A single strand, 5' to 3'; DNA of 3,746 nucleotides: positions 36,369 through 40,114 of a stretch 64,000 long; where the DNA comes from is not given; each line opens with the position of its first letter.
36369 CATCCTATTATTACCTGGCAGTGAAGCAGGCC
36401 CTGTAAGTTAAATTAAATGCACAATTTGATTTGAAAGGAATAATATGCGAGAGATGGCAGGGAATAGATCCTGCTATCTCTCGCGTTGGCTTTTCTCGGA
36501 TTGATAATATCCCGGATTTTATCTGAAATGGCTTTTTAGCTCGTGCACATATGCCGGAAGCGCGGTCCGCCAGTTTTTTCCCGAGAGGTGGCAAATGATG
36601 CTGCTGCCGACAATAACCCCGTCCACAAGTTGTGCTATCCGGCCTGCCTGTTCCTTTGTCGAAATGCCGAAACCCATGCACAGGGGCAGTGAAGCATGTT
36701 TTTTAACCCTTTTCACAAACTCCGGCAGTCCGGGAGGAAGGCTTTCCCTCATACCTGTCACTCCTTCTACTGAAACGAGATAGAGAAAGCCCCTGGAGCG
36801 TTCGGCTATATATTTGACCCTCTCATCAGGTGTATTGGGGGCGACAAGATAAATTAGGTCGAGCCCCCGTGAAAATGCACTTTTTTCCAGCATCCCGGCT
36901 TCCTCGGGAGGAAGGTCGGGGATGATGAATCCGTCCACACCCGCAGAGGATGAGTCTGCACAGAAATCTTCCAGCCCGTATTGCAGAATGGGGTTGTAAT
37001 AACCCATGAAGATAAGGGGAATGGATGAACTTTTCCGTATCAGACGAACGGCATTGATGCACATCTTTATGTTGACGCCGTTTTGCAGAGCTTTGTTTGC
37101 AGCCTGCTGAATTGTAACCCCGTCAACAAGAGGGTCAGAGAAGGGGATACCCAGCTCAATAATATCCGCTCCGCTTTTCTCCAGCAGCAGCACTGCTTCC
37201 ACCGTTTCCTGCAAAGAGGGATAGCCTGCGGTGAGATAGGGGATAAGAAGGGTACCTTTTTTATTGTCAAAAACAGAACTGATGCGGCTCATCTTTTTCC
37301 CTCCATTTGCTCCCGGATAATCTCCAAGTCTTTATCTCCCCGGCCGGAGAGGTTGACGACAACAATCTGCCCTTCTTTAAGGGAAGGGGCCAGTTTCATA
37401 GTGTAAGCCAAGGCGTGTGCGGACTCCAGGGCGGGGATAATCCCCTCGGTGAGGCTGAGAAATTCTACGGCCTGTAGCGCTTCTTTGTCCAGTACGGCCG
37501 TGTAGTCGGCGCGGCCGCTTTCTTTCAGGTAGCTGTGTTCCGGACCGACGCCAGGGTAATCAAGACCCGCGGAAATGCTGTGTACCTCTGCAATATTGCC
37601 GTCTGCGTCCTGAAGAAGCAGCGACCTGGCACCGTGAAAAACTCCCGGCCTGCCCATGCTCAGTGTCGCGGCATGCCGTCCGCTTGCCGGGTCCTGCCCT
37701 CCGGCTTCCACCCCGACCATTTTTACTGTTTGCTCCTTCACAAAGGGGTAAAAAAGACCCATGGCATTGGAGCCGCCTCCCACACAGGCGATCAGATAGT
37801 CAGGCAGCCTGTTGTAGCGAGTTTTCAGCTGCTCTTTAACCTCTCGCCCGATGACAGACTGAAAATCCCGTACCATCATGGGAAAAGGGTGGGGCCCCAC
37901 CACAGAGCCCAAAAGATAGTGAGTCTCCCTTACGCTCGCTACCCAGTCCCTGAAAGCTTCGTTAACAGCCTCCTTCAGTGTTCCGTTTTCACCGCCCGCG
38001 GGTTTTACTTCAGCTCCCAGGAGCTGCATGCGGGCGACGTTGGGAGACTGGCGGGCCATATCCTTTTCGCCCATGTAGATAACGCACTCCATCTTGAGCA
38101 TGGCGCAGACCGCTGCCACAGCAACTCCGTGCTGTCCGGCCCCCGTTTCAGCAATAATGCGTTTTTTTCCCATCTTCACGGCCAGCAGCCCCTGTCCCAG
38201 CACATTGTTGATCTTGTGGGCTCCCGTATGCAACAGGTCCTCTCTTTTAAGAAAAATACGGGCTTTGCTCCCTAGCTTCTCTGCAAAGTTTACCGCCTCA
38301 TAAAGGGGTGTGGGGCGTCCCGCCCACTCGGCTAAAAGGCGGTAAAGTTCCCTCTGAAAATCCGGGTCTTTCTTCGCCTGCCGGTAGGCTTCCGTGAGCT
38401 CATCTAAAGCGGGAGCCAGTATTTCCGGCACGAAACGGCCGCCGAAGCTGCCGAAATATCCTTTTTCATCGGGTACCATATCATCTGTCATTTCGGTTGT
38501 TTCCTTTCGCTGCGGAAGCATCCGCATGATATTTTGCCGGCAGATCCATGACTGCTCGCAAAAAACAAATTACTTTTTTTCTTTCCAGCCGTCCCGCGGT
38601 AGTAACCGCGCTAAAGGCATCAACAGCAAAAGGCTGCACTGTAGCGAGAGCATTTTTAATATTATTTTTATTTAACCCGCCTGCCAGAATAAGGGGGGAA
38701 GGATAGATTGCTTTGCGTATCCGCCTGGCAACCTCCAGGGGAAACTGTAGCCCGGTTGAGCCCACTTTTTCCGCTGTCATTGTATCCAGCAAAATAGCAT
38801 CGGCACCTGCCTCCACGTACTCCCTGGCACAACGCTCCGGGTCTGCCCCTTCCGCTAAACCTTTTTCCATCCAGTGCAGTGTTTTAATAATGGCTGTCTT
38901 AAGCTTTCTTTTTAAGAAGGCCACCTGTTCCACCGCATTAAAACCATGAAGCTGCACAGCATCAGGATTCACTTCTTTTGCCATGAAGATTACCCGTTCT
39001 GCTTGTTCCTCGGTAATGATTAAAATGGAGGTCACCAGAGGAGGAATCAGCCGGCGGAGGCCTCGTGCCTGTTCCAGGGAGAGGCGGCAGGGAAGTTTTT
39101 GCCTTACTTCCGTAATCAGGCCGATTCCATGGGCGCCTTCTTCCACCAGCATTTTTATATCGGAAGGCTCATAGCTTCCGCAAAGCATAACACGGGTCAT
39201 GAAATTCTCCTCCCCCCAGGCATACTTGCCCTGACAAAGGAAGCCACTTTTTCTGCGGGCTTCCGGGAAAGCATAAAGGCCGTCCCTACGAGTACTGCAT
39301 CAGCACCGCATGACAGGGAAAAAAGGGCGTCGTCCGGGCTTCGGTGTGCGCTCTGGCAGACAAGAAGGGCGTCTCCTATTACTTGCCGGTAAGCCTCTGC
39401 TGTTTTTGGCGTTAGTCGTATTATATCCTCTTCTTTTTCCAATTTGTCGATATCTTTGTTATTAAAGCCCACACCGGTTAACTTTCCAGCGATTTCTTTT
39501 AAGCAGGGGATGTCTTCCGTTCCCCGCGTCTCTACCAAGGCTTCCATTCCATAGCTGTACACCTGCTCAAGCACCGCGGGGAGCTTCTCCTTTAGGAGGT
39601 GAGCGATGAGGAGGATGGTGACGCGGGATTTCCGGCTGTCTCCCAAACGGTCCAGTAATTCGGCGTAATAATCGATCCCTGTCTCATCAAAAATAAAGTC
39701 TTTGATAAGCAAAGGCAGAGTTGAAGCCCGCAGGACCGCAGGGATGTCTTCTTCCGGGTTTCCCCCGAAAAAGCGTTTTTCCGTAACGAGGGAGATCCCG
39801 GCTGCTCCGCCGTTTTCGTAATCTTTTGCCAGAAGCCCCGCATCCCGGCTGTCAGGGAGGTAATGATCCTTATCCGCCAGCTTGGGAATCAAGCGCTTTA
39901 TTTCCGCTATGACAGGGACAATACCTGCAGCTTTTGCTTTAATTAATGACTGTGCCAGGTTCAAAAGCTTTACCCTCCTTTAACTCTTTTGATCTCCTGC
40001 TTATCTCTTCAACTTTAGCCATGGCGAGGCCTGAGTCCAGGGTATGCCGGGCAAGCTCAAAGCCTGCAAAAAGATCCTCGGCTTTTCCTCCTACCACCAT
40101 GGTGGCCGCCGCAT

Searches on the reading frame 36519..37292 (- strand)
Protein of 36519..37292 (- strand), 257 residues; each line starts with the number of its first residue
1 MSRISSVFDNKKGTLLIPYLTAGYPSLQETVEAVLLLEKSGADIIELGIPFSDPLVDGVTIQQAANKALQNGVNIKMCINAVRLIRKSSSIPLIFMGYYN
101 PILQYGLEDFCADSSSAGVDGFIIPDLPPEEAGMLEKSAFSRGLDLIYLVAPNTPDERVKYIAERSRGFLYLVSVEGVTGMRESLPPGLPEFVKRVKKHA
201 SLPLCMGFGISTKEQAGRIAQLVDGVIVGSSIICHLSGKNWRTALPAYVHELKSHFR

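Call 42: search_protein_families(library=ncbifam, proteins=[window:36519-37292:-])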
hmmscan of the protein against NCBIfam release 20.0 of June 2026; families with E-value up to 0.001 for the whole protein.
window:36519-37292:- (257 aa): 3 families
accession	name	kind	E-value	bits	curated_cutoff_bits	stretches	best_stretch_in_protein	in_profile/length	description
TIGR00262.1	trpA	equivalog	1.3e-79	266.7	102.35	1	9-239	5-237/256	tryptophan synthase subunit alpha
NF009621.0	PRK13125.1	equivalog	3.4e-28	98.6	234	1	14-252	4-236/244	tryptophan synthase subunit alpha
TIGR01768.1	GGGP-family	subfamily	8.3e-05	22.2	113.25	1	172-232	152-211/224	geranylgeranylglyceryl phosphate synthase family protein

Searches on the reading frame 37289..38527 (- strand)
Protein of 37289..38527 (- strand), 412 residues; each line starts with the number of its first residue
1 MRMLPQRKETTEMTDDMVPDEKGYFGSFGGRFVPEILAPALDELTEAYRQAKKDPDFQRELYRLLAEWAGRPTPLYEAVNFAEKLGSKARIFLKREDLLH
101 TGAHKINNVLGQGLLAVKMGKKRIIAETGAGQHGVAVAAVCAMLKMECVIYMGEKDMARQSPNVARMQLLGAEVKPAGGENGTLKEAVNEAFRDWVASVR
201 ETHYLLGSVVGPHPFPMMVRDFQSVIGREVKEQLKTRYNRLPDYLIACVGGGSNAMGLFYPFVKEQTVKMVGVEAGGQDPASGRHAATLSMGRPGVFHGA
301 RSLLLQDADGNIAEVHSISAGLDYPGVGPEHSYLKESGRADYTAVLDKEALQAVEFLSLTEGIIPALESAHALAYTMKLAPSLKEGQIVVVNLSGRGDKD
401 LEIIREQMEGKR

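Call 42: search_protein_families(library=ncbifam, proteins=[window:37289-38527:-])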
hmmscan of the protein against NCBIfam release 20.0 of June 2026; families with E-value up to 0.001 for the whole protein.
window:37289-38527:- (412 aa): 30 families (the best 25 are shown)
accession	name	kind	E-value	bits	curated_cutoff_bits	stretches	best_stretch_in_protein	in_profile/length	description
NF010376.0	PRK13803.1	equivalog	3.2e-189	630.6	819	1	10-410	198-597/600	bifunctional phosphoribosylanthranilate isomerase/tryptophan synthase subunit beta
TIGR00263.1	trpB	equivalog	5.1e-181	601.9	392.45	1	23-407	1-384/385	tryptophan synthase subunit beta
NF010375.0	PRK13802.1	equivalog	7.2e-145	483.8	1386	1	18-402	272-667/695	bifunctional indole-3-glycerol phosphate synthase/tryptophan synthase subunit beta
NF009057.0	PRK12391.1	equivalog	1.4e-58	198.5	366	1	69-411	76-429/441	TrpB-like pyridoxal phosphate-dependent enzyme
TIGR01415.1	trpB_rel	hypoth_equivalog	1.1e-57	195.7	518.85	1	55-410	52-418/419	TrpB-like pyridoxal phosphate-dependent enzyme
NF006390.0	PRK08639.1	equivalog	3.6e-13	49.3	421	1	72-278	25-215/418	threonine ammonia-lyase IlvA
TIGR02079.1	THD1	equivalog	2.5e-11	43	440.55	1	72-278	16-207/410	threonine ammonia-lyase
NF040741.1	ornith_OrtB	equivalog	2.5e-11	42.7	550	1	83-261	76-245/464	2-amino-4-oxopentanoate thiolase subunit OrtB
NF005292.0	PRK06815.1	equivalog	2.3e-10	40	371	1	71-235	20-168/320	threonine/serine dehydratase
NF006094.0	PRK08246.1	subfamily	2.4e-10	40.3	331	1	71-276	22-201/310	serine/threonine dehydratase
NF006050.0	PRK08197.1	equivalog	5e-07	28.8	303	1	73-268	81-257/406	threonine synthase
TIGR01139.1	cysK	equivalog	5.7e-07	29.1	350.95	1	118-274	53-197/298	cysteine synthase A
NF006389.0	PRK08638.1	equivalog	9.7e-07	28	453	1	70-260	25-194/333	bifunctional threonine ammonia-lyase/L-serine ammonia-lyase TdcB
NF004996.0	PRK06381.1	equivalog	1.3e-06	27.7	266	1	72-265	15-190/319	threonine synthase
NF005147.0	PRK06608.1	equivalog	2e-06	26.8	380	1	73-155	25-106/339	serine/threonine dehydratase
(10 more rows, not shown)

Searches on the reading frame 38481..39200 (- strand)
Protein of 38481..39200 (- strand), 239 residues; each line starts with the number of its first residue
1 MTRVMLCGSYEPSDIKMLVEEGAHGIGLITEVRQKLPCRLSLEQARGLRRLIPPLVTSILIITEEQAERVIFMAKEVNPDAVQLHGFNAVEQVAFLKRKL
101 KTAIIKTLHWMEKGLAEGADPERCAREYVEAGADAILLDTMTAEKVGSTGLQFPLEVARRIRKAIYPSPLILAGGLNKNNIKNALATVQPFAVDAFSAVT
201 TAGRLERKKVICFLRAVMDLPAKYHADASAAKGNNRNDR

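Call 42: search_protein_families(library=ncbifam, proteins=[window:38481-39200:-])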
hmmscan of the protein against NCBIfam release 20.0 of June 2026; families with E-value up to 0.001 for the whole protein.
window:38481-39200:- (239 aa): 13 families
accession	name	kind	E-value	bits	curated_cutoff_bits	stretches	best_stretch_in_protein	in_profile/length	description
NF002298.0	PRK01222.1-4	equivalog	1.7e-31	109.5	215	1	2-219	3-204/209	phosphoribosylanthranilate isomerase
NF002299.0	PRK01222.1-6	equivalog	1.4e-24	86.7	231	1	2-219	18-227/231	phosphoribosylanthranilate isomerase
NF002295.0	PRK01222.1-1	equivalog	3e-24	85.7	216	1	2-220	3-213/219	phosphoribosylanthranilate isomerase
NF002300.0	PRK01222.1-7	equivalog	3.5e-21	75.7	212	1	1-217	1-191/195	phosphoribosylanthranilate isomerase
NF006945.0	PRK09427.1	equivalog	2.3e-18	66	380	1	6-210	264-451/461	bifunctional indole-3-glycerol-phosphate synthase TrpC/phosphoribosylanthranilate isomerase TrpF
NF002297.0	PRK01222.1-3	equivalog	5.9e-17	61.8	259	1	3-214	2-196/204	phosphoribosylanthranilate isomerase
NF002304.0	PRK01222.2-4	equivalog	1.9e-16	60.2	181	1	4-217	3-203/208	phosphoribosylanthranilate isomerase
NF002296.0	PRK01222.1-2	equivalog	5.9e-15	55.7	270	1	2-202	8-196/221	phosphoribosylanthranilate isomerase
NF002301.0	PRK01222.2-1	equivalog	6.8e-15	55.2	232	1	2-210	3-202/217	phosphoribosylanthranilate isomerase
NF002302.0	PRK01222.2-2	equivalog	5.5e-12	46.4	172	1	4-218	3-187/193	phosphoribosylanthranilate isomerase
NF010563.0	PRK13958.1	equivalog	3.3e-10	39.8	234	1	4-210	3-196/210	phosphoribosylanthranilate isomerase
NF002303.0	PRK01222.2-3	equivalog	2.9e-09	36.8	224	1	3-219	2-198/208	phosphoribosylanthranilate isomerase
NF010376.0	PRK13803.1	equivalog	0.00022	20.2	819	1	5-204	8-192/600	bifunctional phosphoribosylanthranilate isomerase/tryptophan synthase subunit beta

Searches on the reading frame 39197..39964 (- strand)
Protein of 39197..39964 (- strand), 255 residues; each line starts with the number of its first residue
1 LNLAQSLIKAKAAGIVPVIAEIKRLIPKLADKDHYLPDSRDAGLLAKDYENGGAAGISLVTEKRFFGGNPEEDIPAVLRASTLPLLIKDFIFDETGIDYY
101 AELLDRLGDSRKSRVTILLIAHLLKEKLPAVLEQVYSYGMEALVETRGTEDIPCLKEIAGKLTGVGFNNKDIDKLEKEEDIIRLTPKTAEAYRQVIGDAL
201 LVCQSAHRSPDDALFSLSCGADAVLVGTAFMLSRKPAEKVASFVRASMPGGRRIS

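Call 42: search_protein_families(library=ncbifam, proteins=[window:39197-39964:-])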
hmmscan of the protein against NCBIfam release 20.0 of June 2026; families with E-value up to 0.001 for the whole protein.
window:39197-39964:- (255 aa): 15 families
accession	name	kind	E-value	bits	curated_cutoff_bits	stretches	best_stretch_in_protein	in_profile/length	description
NF001376.0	PRK00278.2-3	equivalog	1.5e-37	129.4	284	1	7-246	35-254/255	indole-3-glycerol phosphate synthase TrpC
NF001369.0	PRK00278.1-1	equivalog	4.2e-29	101.5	329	1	12-247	47-261/271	indole-3-glycerol phosphate synthase TrpC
NF001377.0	PRK00278.2-4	equivalog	3.7e-28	98.4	260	1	10-245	43-257/259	indole-3-glycerol phosphate synthase TrpC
NF041303.1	Indglycph_syn_Halo_TrpC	equivalog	1.1e-26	93.7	380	1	3-233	34-239/250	indole-3-glycerol phosphate synthase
NF001371.0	PRK00278.1-3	equivalog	4e-26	91.9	307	1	16-241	45-249/255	indole-3-glycerol phosphate synthase TrpC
NF001374.0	PRK00278.2-1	equivalog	2.7e-23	82.6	258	1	2-233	32-240/249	indole-3-glycerol phosphate synthase TrpC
NF001372.0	PRK00278.1-4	subfamily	2.1e-21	76.3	370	1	16-244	79-292/295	indole-3-glycerol phosphate synthase TrpC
NF001375.0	PRK00278.2-2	equivalog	7.6e-21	74.6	360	1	13-242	37-246/255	indole-3-glycerol phosphate synthase TrpC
NF001373.0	PRK00278.1-6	equivalog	9.7e-21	74.1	317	1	3-243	41-260/263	indole-3-glycerol phosphate synthase TrpC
NF001370.0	PRK00278.1-2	equivalog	2.5e-20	72.8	348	1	4-232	42-249/266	indole-3-glycerol phosphate synthase TrpC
NF010375.0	PRK13802.1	equivalog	3.4e-20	71.7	1386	1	11-246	46-259/695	bifunctional indole-3-glycerol phosphate synthase/tryptophan synthase subunit beta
NF001378.0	PRK00278.2-5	equivalog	1.8e-18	66.7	360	1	8-241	44-256/263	indole-3-glycerol phosphate synthase TrpC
NF010562.0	PRK13957.1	equivalog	6.2e-16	58.3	414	1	16-234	46-242/252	indole-3-glycerol-phosphate synthase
NF006945.0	PRK09427.1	equivalog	1.6e-13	50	380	1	41-235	74-249/461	bifunctional indole-3-glycerol-phosphate synthase TrpC/phosphoribosylanthranilate isomerase TrpF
NF009621.0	PRK13125.1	equivalog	0.00025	20.5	234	1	191-232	178-219/244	tryptophan synthase subunit alpha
